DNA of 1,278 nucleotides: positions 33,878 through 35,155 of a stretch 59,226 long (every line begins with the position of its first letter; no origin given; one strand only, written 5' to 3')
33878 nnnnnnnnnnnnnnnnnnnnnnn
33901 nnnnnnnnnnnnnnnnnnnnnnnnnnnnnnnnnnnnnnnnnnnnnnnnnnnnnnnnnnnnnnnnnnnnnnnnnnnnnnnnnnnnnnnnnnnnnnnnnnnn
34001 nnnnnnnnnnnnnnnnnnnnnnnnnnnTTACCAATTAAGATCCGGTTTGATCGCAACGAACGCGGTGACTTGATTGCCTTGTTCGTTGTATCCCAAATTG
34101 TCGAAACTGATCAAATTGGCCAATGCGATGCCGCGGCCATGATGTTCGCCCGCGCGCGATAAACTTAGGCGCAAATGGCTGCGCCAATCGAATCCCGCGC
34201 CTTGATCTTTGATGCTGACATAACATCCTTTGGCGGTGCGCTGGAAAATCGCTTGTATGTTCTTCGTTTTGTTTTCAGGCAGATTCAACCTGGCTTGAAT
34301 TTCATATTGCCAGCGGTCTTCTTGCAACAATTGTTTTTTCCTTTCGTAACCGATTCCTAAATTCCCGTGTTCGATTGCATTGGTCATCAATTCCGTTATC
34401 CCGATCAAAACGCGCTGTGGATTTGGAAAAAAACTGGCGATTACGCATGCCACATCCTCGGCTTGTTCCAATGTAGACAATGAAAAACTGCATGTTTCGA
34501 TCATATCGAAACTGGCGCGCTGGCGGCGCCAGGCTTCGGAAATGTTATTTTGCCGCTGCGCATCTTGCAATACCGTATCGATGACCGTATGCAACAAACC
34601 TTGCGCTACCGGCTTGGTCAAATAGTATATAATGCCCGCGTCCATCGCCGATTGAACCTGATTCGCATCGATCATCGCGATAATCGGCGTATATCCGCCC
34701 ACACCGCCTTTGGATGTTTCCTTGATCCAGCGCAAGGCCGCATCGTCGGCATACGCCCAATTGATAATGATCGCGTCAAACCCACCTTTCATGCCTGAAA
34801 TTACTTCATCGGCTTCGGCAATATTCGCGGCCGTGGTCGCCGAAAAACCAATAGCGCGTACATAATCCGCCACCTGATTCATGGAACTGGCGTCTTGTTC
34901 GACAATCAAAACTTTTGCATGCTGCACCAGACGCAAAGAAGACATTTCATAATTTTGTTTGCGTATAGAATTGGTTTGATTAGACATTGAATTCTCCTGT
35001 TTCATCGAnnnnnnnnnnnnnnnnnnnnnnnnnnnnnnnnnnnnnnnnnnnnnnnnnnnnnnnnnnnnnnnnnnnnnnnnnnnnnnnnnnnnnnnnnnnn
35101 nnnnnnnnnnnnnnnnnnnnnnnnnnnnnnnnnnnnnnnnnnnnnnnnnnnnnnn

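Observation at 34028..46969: Candidate new surface-assembly system: non-RTX T1SS operon interlocked with an alternate chaperone-usher pilus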

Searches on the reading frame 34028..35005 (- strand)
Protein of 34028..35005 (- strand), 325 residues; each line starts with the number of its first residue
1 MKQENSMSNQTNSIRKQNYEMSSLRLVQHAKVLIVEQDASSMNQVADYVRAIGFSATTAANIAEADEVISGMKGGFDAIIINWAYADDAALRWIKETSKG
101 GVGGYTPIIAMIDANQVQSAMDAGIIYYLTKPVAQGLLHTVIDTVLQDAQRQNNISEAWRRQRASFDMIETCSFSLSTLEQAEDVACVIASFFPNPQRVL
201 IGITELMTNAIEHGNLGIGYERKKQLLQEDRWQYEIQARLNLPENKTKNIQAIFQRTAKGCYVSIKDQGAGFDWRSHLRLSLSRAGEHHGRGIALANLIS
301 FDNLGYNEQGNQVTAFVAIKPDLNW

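Call 3: search_protein_families(library=pfam, proteins=[window:34028-35005:-], max_evalue=0.01)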
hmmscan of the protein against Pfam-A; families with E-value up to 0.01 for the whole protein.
window:34028-35005:- (325 aa): 2 families
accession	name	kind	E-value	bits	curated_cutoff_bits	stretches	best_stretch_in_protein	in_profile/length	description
PF13581.12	HATPase_c_2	-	2.6e-08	34.4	27.4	1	197-314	30-124/127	Histidine kinase-like ATPase domain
PF00072.30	Response_reg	-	9.1e-06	26.2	30.2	1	32-142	1-110/111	Response regulator receiver domain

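Call 5: search_protein_families(library=ncbifam, proteins=[window:34028-35005:-], max_evalue=0.01)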
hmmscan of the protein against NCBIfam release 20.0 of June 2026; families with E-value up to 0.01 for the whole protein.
window:34028-35005:- (325 aa): 17 families
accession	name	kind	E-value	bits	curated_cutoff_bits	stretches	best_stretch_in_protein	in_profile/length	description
NF007135.0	PRK09581.1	equivalog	3.1e-08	32.8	474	1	13-157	138-283/457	PleD family two-component system response regulator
NF047654.1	DiguCycDgcRLepto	equivalog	7.1e-08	31.7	500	1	29-142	2-116/295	diguanylate cyclase DgcR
NF011695.0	PRK15115.1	equivalog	1.3e-06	27.5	763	1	28-195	5-164/445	two-component system response regulator GlrR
TIGR02956.1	TMAO_torS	equivalog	6e-06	24.6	676.5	1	22-155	694-829/967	TMAO reductase system sensor histidine kinase/response regulator TorS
NF007467.0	PRK10046.1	equivalog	2.1e-05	24.2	264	1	31-158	6-134/226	two-component response regulator DpiA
NF010411.0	PRK13837.1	equivalog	4.2e-05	21.8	647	1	17-156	685-822/828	two-component system VirA-like sensor kinase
TIGR02154.1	PhoB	equivalog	5.3e-05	22.6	296.2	1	30-152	3-126/226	phosphate regulon transcriptional regulator PhoB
NF038297.2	hybrid_HK_HrmK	equivalog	5.4e-05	22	725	1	7-143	469-605/607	hybrid histidine kinase/response regulator HrmK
NF041733.1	resp_reg_CseB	equivalog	0.00028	20.3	350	1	31-183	2-156/228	two-component system response regulator CseB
NF007928.2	PRK10643.1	equivalog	0.00046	19.9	330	1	31-154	2-124/216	two-component system response regulator PmrA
NF045914.1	RespRegNblR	equivalog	0.00055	19.6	300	1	28-152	5-128/228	response regulator transcription factor NblR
NF007750.0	PRK10430.1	equivalog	0.00057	19.5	262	1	31-146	3-121/239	two-component system response regulator DcuR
NF045505.1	RR_RssB_Pseudo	equivalog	0.0024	17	700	1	29-152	5-128/394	two-component system response regulator RssB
NF005685.0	PRK07483.1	equivalog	0.0038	16.1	485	1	35-125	209-295/444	aspartate aminotransferase family protein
NF041832.1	near_NosP_CTERM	subfamily_domain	0.0039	16.3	400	1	12-143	234-367/370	NahK/ErcS family hybrid sensor histidine kinase/response regulator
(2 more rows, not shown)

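Call 10: find_homologous_proteins(query=window:34028-34987:-, max_evalue=0.001)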
Query window:34028-34987:- (319 aa): 2178 proteins with E <= 0.001 among 3971 candidates; the best 120 are listed.
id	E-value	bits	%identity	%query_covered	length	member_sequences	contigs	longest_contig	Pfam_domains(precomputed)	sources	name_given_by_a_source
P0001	4.2e-209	711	100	100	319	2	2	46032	PF13581.13,PF00072.31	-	-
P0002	6.3e-112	392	57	98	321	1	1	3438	PF13581.13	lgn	-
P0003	4.4e-105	369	51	100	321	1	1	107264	PF13581.13,PF00072.31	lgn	-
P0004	3.6e-69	252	39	92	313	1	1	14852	PF13581.13,PF00072.31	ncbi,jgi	-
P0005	3.2e-66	242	37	92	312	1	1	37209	PF13581.13,PF00072.31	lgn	-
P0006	3.8e-66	242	39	98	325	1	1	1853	PF00072.31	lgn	-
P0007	9.4e-66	240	37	97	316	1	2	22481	PF13581.13,PF00072.31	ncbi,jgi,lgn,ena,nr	ncbi:MAG: response regulator [Gammaproteobacteria bacterium]|nr:response regulator [Gammaproteobacte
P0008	1.6e-64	236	38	97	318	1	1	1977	PF00072.31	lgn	-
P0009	3.9e-64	235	37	99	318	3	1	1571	PF13581.13,PF00072.31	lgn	-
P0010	6.2e-64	234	37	93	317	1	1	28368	PF13581.13,PF00072.31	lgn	-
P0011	8.4e-64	234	39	92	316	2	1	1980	PF13581.13,PF00072.31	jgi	jgi:CheY-like chemotaxis protein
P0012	1.2e-63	233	39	92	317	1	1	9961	PF13581.13,PF00072.31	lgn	-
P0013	2.1e-63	233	40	92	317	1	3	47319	PF00072.31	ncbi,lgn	-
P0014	3.0e-63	232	37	93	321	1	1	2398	PF13581.13,PF00072.31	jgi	jgi:DNA-binding response OmpR family regulator/anti-sigma regulatory factor (Ser/Thr protein kinase)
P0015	3.1e-63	232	38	92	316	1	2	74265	PF13581.13,PF00072.31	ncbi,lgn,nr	ncbi:MAG: response regulator [Alphaproteobacteria bacterium]|nr:response regulator [Alphaproteobacte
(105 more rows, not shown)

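Call 11: find_encoding_contigs(protein=P0003, flank=10000, max_places=2)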
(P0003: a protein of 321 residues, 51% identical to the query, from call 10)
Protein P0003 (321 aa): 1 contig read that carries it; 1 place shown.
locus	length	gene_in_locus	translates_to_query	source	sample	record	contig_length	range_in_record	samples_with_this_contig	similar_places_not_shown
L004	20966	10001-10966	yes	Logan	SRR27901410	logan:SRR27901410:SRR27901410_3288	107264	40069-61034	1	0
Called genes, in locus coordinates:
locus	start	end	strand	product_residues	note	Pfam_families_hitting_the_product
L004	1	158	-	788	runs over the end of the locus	PF16967:TcfC, PF15976:CooC_C (weak)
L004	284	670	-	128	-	-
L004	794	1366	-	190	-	-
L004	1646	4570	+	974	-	-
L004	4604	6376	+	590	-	PF00664:ABC_membrane, PF00005:ABC_tran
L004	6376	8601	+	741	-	PF00664:ABC_membrane, PF00005:ABC_tran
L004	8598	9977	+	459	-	PF25994:HH_AprE, PF26002:Beta-barrel_AprE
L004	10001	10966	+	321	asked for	PF00072:Response_reg, PF13581:HATPase_c_2 (weak)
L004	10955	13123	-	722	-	PF00072:Response_reg, PF00512:HisKA, PF02518:HATPase_c, PF00072:Response_reg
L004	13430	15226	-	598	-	PF19291:TREH_N (weak), PF00723:Glyco_hydro_15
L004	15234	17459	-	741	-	PF00982:Glyco_transf_20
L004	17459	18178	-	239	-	PF02358:Trehalose_PPase, PF08282:Hydrolase_3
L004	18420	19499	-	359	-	PF04055:Radical_SAM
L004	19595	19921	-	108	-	PF07027:DUF1318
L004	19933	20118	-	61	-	PF13617:Lipoprotein_19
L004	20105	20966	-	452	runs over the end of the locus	PF11739:YdbH-like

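Call 12: find_encoding_contigs(protein=P0007, flank=10000, max_places=2)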
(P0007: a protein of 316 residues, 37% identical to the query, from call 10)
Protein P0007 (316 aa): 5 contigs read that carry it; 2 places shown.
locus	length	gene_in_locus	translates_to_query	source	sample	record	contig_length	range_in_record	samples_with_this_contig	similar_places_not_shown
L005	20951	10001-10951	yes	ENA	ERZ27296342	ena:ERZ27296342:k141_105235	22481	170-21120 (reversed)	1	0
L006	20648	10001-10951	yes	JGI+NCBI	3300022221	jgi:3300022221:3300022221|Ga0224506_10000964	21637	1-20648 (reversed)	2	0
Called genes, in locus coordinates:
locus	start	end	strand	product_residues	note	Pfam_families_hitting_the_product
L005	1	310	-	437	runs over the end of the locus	PF00072:Response_reg, PF08448:PAS_4 (faint), PF00990:GGDEF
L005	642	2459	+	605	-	PF00664:ABC_membrane, PF00005:ABC_tran, PF02463:SMC_N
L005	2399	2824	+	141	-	PF00717:Peptidase_S24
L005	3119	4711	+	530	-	-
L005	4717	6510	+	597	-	PF00664:ABC_membrane, PF00005:ABC_tran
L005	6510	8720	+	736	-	PF00664:ABC_membrane, PF00005:ABC_tran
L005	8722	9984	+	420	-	PF26002:Beta-barrel_AprE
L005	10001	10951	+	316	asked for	PF00072:Response_reg, PF13581:HATPase_c_2 (faint)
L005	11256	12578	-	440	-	PF01266:DAO (faint), PF01494:FAD_binding_3, PF04820:Trp_halogenase (weak), PF07992:Pyr_redox_2 (faint), PF12831:FAD_oxidored, PF13450:NAD_binding_8 (faint), PF04820:Trp_halogenase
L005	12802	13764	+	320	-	PF00753:Lactamase_B, PF12706:Lactamase_B_2 (weak)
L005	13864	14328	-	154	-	PF00581:Rhodanese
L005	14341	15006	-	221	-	PF00072:Response_reg, PF08281:Sigma70_r4_2 (faint), PF00196:GerE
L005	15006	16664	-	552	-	PF00672:HAMP (weak), PF26769:HAMP_PhoQ (weak), PF01590:GAF (faint), PF13185:GAF_2, PF13492:GAF_3 (weak), PF07730:HisKA_3, PF02518:HATPase_c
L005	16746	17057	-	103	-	PF01521:Fe-S_biosyn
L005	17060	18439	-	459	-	PF01656:CbiA, PF13500:AAA_26, PF07685:GATase_3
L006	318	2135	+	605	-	PF00664:ABC_membrane, PF00005:ABC_tran, PF02463:SMC_N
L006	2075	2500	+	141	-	PF00717:Peptidase_S24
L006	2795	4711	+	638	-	-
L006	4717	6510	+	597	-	PF00664:ABC_membrane, PF00005:ABC_tran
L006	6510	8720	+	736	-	PF00664:ABC_membrane, PF00005:ABC_tran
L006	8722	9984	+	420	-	PF26002:Beta-barrel_AprE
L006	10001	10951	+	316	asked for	PF00072:Response_reg, PF13581:HATPase_c_2 (faint)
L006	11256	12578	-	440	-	PF01266:DAO (faint), PF01494:FAD_binding_3, PF04820:Trp_halogenase (weak), PF07992:Pyr_redox_2 (faint), PF12831:FAD_oxidored, PF13450:NAD_binding_8 (faint), PF04820:Trp_halogenase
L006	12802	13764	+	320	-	PF00753:Lactamase_B, PF12706:Lactamase_B_2 (weak)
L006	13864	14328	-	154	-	PF00581:Rhodanese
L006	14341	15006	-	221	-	PF00072:Response_reg, PF08281:Sigma70_r4_2 (faint), PF00196:GerE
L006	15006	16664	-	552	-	PF00672:HAMP (weak), PF26769:HAMP_PhoQ (weak), PF01590:GAF (faint), PF13185:GAF_2, PF13492:GAF_3 (weak), PF07730:HisKA_3, PF02518:HATPase_c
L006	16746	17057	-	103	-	PF01521:Fe-S_biosyn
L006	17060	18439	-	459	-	PF01656:CbiA, PF13500:AAA_26, PF07685:GATase_3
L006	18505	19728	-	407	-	PF03916:NrfD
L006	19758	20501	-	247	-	PF13187:Fer4_9 (faint), PF14697:Fer4_21 (faint), PF12797:Fer4_2 (faint), PF12838:Fer4_7 (weak), PF13247:Fer4_11, PF00037:Fer4 (weak), PF12837:Fer4_6 (weak), PF13237:Fer4_10 (weak)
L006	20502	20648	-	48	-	?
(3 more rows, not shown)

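Call 13: find_encoding_contigs(protein=P0015, flank=10000, max_places=2)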
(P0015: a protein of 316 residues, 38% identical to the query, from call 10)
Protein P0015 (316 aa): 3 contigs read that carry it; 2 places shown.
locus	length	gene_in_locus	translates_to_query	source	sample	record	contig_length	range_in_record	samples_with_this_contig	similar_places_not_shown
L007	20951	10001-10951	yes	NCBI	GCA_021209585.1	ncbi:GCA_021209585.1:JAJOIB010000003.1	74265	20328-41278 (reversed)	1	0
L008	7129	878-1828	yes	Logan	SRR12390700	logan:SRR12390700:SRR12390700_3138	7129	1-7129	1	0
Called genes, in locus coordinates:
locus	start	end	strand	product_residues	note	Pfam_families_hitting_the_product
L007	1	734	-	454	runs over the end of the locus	PF01029:NusB, PF01189:Methyltr_RsmB-F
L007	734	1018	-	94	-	PF01817:CM_2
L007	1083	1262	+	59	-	PF07896:DUF1674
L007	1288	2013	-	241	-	PF00072:Response_reg, PF00486:Trans_reg_C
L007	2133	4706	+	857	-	PF27499:CsmB (faint)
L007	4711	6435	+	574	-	PF00664:ABC_membrane, PF00005:ABC_tran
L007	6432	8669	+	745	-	PF00664:ABC_membrane, PF00005:ABC_tran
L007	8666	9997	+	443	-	PF25919:BSH_CusB (faint), PF25973:BSH_CzcB (faint), PF26077:BSH_Fcp1 (faint), PF00364:Biotin_lipoyl (faint), PF25917:BSH_RND (weak), PF25994:HH_AprE, PF26002:Beta-barrel_AprE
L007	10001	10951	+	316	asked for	PF00072:Response_reg, PF13581:HATPase_c_2 (faint)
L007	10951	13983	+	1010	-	PF00512:HisKA, PF02518:HATPase_c, PF00072:Response_reg, PF01627:Hpt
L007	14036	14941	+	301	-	PF00072:Response_reg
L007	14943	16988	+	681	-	PF00512:HisKA, PF02518:HATPase_c, PF00072:Response_reg, PF01627:Hpt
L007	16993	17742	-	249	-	PF06764:DUF1223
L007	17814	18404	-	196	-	-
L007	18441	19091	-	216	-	PF03641:Lysine_decarbox (weak)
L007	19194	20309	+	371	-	PF03054:tRNA_Me_trans, PF20259:tRNA_Me_trans_M, PF20258:tRNA_Me_trans_C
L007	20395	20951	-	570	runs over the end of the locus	PF08447:PAS_3, PF08448:PAS_4, PF13426:PAS_9, PF08448:PAS_4, PF13426:PAS_9, PF08447:PAS_3, PF08448:PAS_4, PF13426:PAS_9, +6 more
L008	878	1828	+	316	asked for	PF00072:Response_reg, PF13581:HATPase_c_2 (faint)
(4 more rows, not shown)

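Call 17: search_protein_families(library=pfam, proteins=[L007:2133-4706:+, L004:1646-4570:+, L006:2795-4711:+], max_evalue=10)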
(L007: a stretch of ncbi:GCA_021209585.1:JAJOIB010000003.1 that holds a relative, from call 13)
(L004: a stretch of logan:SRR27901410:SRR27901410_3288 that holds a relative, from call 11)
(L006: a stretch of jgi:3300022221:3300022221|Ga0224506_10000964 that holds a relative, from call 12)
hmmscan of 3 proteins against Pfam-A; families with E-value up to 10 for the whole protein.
L007:2133-4706:+ (857 aa): 7 families
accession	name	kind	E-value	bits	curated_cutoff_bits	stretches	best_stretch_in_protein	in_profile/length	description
PF23854.1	DUF7217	-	0.0022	18.2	29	1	412-463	129-180/238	Domain of unknown function (DUF7217)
PF05802.16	SctB2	-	0.0027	18.6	26.5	0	538-623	74-150/162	SPI-2 type 3 secretion system translocon protein SctB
PF04513.17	Baculo_PEP_C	-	0.0031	18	38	2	410-495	21-103/140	Baculovirus polyhedron envelope protein, PEP, C terminus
PF06103.16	DUF948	-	0.011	16.4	37.2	0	236-272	24-60/89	Bacterial protein of unknown function (DUF948)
PF12699.13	phiKZ_IP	-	0.26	10.9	27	1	227-311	171-262/387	phiKZ-like phage internal head proteins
PF23706.1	Rv1893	-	1.1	9.6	27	2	238-275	7-45/72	Rv1893-like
PF04956.18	TrbC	-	3.2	8.5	27.9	0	689-714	29-54/98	TrbC/VIRB2 pilin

L004:1646-4570:+ (974 aa): 3 families
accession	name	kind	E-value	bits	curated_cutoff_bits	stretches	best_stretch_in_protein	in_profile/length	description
PF07464.16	ApoLp-III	-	0.0028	18.2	36.3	1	706-807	43-143/146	Apolipophorin-III precursor (apoLp-III)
PF08956.15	DUF1869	-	0.15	12.4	21.3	0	348-367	10-29/59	Domain of unknown function (DUF1869)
PF05887.16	Trypan_PARP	-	0.16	12.4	100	0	173-228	58-111/134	Procyclic acidic repetitive protein (PARP)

L006:2795-4711:+ (638 aa): 1 family
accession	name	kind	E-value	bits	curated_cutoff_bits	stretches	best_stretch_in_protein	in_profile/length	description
PF21785.3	Bflower_2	-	0.03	14.6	38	1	157-247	4-96/112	5-fold beta-flower protein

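Call 21: find_related_loci(query=A1, collection=genome_contigs, flank=10000)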
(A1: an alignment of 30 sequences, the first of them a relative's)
Query A1 (319 aa) in genome_contigs; peptide patterns used: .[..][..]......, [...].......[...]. (x = any residue, [..] = any of these).
599 stretches matched a pattern (row limit reached: there are more); 472 encode a relative of the query (tblastn E <= 1e-3); the best 80 are kept; 80 distinct loci.
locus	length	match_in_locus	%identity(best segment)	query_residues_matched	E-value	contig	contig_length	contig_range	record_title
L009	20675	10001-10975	36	9-319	3e-73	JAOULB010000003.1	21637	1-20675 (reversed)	MAG: Gammaproteobacteria bacterium isolate 8_1_Jan_SF_Bin63 8_1_Jan_SF_Bin63_scaffold_970_c1, whole genome shotgun seque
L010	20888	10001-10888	38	27-319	3e-73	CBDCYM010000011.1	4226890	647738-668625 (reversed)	MAG: Methyloligellaceae bacterium isolate 73a628f4-929f-4442-8e4f-64c1ab0d76f4 genome assembly, contig: chromosome_2, wh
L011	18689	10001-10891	39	26-319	1e-70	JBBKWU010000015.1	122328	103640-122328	MAG: Bdellovibrionales bacterium isolate metabat_bins.243 k119_3070089, whole genome shotgun sequence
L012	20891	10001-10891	39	26-319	7e-69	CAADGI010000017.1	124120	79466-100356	uncultured Alphaproteobacteria bacterium isolate PRO1.fa.gz genome assembly, contig: k127_297393, whole genome shotgun s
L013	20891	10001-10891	39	26-319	7e-69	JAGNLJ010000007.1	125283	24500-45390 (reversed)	MAG: Alphaproteobacteria bacterium isolate Go_SlAct_bin_278 Go_SlAct_313_length_125283_cov_8.759213, whole genome shotgu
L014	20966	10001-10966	38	1-319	2e-68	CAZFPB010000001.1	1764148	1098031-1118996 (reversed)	MAG TPA_asm: uncultured Pseudobdellovibrionaceae bacterium isolate SRP193066_co1_107 genome assembly, contig: NODE_1_len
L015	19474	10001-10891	37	26-319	2e-68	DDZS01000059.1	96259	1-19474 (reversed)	MAG TPA_asm: Alphaproteobacteria bacterium UBA3002 UBA3002_contig_31672, whole genome shotgun sequence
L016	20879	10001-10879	36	22-311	8e-68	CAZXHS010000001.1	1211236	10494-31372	MAG TPA_asm: uncultured Desulfobulbus sp. isolate SRP220891_co1_493 genome assembly, contig: NODE_1_length_1211236_cov_1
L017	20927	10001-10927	36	16-319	2e-67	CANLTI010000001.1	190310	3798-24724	uncultured Pseudomonadales bacterium isolate 2-47.fasta genome assembly, contig: NODE_1, whole genome shotgun sequence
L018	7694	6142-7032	37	26-319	7e-67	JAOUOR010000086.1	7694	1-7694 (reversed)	MAG: Alphaproteobacteria bacterium isolate 8_1_Oct_SF_Bin23 8_1_Oct_SF_Bin23_scaffold_9516_c1, whole genome shotgun sequ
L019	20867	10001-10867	36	26-311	4e-67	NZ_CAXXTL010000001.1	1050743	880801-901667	MAG: uncultured Desulfobulbus sp. isolate 488ba005-bef4-404b-a7aa-59c4f49eb36e contig_1, whole genome shotgun sequence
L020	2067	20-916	35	21-316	7e-69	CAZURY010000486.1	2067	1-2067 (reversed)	MAG TPA_asm: uncultured Desulfobulbus sp. isolate SRP163575_co1_272 genome assembly, contig: NODE_114069_length_2067_cov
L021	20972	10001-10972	37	3-319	1e-66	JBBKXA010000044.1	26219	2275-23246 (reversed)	MAG: Bdellovibrionales bacterium isolate metabat_bins.224 k119_1124255, whole genome shotgun sequence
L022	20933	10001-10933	37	12-319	1e-66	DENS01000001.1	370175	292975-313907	MAG TPA_asm: Micavibrio sp. UBA2638 UBA2638_contig_6206, whole genome shotgun sequence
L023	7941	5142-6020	35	26-316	4e-66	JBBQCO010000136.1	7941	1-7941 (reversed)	MAG: Desulfobulbales bacterium isolate Co_metawrap_1229 Cmw_1229_k141_538038_length_7941_cov_9.0000, whole genome shotgu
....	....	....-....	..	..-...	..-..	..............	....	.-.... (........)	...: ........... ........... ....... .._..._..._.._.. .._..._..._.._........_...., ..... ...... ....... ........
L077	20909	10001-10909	30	15-314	2e-55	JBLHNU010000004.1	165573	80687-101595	MAG: Desulforhopalus sp. isolate 3300055726_39 Ga0535650_0000041, whole genome shotgun sequence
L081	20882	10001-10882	31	24-314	2e-54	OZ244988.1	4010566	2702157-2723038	MAG: Nitrospirales bacterium isolate 63d563d7-3fc6-4bc7-bcd0-84e7f51cac12 genome assembly, chromosome: 1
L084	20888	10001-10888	33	24-316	5e-54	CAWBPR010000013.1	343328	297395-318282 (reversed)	MAG: uncultured Gammaproteobacteria bacterium isolate MFD03804.bin.2.3 genome assembly, contig: contig_26567, whole geno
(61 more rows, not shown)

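Call 65: search_solved_structures(query=A1, max_evalue=0.01, show_alignments=0)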
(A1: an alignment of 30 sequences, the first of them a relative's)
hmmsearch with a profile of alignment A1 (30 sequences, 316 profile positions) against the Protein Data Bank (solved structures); distinct sequences matched with E-value up to 0.01: 320 (the best 60 are shown).
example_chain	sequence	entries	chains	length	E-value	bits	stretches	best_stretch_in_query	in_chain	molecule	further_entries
9g85_A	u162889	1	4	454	1.1e-31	113.4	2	18-138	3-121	Response regulator PleD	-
2wb4_A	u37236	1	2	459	1.1e-31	113.3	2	18-138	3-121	DIGUANYLATE CYCLASE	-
9g86_A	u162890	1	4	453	1.3e-31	113.1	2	18-138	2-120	Response regulator PleD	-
1w25_A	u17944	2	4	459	1.4e-31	113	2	18-138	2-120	STALKED-CELL DIFFERENTIATION CONTROLLING PROTEIN | RESPONSE REGULATOR PLED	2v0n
3h1g_A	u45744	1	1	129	6.2e-26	94.4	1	17-135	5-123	Chemotaxis protein cheY homolog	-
3gwg_A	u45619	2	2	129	1e-25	93.8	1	17-135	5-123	Chemotaxis protein cheY homolog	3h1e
3h1f_A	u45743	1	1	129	1.4e-24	90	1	17-135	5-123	Chemotaxis protein cheY homolog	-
3to5_A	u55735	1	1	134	3.3e-24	88.8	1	14-134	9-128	CheY homolog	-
9xzo_A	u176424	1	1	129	3.3e-24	88.8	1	18-138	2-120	De novo protein M1X0B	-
9qih_A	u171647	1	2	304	5e-24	88.2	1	17-305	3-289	SenB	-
4hns_A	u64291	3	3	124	5.8e-24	88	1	15-133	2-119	Chemotaxis protein CheY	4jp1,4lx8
4hnq_A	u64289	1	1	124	2.2e-23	86.1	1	15-133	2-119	Chemotaxis protein CheY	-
9h6e_D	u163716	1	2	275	1.3e-22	83.5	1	7-144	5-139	Two-component response regulator ARR1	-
4hnr_A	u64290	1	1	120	6.8e-22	81.2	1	18-134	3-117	Chemotaxis protein CheY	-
6zxm_A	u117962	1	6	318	7e-22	81.1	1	15-143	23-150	Putative GGDEF/response regulator receiver domain protein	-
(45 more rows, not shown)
